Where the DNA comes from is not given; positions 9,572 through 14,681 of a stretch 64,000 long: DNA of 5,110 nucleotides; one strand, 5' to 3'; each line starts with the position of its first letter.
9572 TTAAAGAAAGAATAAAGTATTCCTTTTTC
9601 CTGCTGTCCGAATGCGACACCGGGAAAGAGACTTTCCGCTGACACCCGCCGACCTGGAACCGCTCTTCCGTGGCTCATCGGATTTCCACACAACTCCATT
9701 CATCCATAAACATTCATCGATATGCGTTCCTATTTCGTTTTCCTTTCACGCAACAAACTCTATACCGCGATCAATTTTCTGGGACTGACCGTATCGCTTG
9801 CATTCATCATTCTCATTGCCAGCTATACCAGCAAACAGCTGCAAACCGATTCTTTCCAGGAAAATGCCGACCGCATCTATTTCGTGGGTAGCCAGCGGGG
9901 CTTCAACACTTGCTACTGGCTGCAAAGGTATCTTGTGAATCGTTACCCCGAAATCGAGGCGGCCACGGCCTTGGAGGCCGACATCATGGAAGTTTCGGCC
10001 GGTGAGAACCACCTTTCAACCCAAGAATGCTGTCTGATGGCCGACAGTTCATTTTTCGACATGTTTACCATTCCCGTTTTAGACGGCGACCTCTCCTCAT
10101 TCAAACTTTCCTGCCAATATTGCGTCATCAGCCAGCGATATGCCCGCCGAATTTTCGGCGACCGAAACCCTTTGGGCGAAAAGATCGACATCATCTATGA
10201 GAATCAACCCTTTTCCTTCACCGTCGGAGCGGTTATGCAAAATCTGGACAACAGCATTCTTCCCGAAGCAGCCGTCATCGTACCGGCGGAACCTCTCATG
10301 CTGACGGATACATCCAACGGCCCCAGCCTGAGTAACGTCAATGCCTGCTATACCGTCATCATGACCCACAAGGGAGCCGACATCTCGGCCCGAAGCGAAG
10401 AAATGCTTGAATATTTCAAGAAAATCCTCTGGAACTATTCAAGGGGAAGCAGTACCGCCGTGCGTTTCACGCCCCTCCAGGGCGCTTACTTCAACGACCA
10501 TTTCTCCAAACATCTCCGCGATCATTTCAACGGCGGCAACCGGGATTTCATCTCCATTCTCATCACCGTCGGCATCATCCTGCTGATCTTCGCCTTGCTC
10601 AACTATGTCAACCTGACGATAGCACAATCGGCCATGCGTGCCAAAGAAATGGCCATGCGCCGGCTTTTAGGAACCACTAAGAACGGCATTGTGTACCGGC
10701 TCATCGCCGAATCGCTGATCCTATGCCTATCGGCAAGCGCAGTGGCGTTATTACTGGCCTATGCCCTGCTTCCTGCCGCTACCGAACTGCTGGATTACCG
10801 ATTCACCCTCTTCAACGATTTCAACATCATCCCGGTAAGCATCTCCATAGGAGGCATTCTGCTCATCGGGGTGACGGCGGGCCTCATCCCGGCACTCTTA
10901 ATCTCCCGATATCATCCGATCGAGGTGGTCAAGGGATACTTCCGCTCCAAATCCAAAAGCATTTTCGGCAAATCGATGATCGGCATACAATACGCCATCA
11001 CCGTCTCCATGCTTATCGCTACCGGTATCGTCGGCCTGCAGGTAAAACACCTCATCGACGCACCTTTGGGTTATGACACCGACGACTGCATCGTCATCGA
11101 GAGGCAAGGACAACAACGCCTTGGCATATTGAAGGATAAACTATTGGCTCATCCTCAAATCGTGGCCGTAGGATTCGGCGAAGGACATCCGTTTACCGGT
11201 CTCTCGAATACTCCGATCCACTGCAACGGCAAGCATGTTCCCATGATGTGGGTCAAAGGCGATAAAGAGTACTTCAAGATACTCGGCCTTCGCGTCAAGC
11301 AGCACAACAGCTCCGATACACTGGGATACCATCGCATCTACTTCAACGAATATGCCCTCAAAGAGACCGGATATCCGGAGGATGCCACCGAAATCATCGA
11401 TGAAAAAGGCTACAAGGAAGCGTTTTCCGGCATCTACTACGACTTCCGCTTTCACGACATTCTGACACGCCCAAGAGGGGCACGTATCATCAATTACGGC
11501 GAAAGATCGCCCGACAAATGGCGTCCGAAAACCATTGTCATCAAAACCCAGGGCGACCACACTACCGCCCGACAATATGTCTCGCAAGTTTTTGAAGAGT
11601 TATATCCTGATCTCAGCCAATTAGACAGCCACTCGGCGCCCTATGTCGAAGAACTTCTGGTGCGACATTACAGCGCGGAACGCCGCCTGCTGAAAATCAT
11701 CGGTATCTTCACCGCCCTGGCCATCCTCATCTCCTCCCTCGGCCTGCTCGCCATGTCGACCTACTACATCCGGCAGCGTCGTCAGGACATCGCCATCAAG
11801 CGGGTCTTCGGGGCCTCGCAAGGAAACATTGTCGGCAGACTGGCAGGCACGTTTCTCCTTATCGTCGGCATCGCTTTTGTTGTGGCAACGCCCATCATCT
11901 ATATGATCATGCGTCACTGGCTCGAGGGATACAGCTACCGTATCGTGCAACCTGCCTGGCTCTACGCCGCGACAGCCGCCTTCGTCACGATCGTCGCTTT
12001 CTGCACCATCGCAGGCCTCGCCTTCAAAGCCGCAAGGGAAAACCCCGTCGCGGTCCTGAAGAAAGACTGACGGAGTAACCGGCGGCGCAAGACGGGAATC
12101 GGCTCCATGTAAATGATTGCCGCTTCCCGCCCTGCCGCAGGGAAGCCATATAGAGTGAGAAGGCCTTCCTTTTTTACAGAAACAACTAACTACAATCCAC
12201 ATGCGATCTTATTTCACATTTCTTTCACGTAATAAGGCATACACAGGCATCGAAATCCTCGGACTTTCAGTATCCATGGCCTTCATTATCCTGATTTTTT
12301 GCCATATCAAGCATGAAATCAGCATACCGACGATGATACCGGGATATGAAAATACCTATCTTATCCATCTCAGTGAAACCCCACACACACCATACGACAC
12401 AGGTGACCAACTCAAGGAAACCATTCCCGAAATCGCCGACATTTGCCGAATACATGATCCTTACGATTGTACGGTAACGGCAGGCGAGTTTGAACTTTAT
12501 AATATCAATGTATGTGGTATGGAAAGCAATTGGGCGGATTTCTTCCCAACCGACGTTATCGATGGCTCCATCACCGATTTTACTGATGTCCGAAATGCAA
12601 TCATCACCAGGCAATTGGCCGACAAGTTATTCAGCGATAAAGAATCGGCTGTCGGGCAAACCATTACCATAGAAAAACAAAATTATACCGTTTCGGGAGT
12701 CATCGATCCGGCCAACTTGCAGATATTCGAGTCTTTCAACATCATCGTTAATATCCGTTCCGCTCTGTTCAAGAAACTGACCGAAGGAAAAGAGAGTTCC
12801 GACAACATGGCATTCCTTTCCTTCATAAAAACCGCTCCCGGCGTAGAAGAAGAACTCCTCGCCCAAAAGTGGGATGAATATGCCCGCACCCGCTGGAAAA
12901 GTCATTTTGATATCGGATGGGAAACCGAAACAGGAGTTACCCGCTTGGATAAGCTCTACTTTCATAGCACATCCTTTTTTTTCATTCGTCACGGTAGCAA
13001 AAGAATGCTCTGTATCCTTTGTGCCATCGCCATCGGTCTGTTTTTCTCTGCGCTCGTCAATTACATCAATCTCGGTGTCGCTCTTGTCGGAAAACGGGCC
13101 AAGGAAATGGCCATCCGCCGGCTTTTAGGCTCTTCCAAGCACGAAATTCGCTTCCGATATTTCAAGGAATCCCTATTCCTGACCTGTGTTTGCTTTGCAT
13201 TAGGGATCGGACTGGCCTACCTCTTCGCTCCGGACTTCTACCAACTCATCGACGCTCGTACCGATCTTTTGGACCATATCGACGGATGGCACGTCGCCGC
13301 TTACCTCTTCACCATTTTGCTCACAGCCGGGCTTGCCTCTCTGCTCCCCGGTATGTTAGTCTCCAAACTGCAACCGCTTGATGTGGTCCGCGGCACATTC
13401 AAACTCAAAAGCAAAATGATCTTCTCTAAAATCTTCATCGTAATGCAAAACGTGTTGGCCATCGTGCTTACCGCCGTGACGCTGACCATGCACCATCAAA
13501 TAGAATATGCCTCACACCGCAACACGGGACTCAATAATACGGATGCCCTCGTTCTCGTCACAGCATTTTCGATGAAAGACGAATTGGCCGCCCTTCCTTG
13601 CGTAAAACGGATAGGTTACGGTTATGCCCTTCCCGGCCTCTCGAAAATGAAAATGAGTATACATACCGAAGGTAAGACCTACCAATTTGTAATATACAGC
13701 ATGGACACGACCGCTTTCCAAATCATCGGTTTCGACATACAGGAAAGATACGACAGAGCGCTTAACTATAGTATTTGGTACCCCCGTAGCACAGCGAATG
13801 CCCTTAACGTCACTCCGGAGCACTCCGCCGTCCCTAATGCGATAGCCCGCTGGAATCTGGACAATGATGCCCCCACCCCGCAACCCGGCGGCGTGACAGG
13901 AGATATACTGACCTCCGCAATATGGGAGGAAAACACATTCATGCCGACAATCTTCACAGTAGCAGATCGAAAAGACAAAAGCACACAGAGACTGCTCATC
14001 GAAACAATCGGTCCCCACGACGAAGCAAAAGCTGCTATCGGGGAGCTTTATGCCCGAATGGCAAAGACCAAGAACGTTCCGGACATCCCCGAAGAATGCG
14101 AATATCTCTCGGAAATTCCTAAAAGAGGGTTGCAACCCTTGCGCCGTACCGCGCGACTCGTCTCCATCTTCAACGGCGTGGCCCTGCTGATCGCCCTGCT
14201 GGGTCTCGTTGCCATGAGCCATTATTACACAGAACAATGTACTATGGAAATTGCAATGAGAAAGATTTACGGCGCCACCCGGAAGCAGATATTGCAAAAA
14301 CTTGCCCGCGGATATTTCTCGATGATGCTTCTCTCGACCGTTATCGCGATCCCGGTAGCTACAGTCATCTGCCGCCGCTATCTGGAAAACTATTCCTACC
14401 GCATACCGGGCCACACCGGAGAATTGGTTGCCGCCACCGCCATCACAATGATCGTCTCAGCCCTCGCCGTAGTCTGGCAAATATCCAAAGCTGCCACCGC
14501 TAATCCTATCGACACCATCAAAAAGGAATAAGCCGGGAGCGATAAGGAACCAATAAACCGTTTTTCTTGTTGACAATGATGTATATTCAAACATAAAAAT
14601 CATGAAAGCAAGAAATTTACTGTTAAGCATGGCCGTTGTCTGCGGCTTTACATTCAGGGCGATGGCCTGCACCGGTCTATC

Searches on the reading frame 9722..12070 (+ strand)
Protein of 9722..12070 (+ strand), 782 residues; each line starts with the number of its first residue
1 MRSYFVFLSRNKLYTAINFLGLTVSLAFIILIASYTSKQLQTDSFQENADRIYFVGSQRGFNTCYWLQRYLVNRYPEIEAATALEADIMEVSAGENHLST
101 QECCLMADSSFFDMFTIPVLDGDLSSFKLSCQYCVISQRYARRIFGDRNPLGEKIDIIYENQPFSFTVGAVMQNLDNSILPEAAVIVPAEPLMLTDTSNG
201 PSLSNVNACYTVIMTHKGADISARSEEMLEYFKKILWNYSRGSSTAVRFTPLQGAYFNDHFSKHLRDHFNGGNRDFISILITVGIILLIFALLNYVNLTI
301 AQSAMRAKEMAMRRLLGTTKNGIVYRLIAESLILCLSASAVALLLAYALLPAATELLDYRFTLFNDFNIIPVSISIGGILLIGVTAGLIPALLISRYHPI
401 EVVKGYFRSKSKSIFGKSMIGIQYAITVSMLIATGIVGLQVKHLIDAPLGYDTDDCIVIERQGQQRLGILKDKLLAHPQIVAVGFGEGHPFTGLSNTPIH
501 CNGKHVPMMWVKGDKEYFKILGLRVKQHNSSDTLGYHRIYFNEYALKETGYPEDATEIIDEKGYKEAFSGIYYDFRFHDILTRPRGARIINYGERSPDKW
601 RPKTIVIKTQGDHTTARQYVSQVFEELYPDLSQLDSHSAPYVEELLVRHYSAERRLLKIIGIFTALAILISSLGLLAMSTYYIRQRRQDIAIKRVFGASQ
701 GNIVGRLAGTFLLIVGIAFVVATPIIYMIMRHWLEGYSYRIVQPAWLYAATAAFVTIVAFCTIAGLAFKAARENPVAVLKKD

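Call 20: search_protein_families(library=pfam, proteins=[window:9722-12070:+], max_evalue=0.00001)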
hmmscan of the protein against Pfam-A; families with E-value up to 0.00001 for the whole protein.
window:9722-12070:+ (782 aa): 2 families
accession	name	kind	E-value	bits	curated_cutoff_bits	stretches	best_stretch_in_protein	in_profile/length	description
PF02687.27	FtsX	-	2e-24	86.3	25.5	2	662-775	2-120/120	FtsX-like permease C-terminal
PF12704.14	MacB_PCD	-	1.2e-16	62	27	1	15-228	1-204/207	MacB-like periplasmic core domain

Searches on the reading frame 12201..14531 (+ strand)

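Call 20: search_protein_families(library=pfam, proteins=[window:12201-14531:+], max_evalue=0.00001)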
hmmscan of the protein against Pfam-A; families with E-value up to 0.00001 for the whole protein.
window:12201-14531:+ (776 aa): 2 families
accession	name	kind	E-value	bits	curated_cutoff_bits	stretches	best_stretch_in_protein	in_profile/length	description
PF02687.27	FtsX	-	2.6e-23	82.8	25.5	2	276-392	3-120/120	FtsX-like permease C-terminal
PF12704.14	MacB_PCD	-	8.3e-18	65.9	27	1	18-223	4-203/207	MacB-like periplasmic core domain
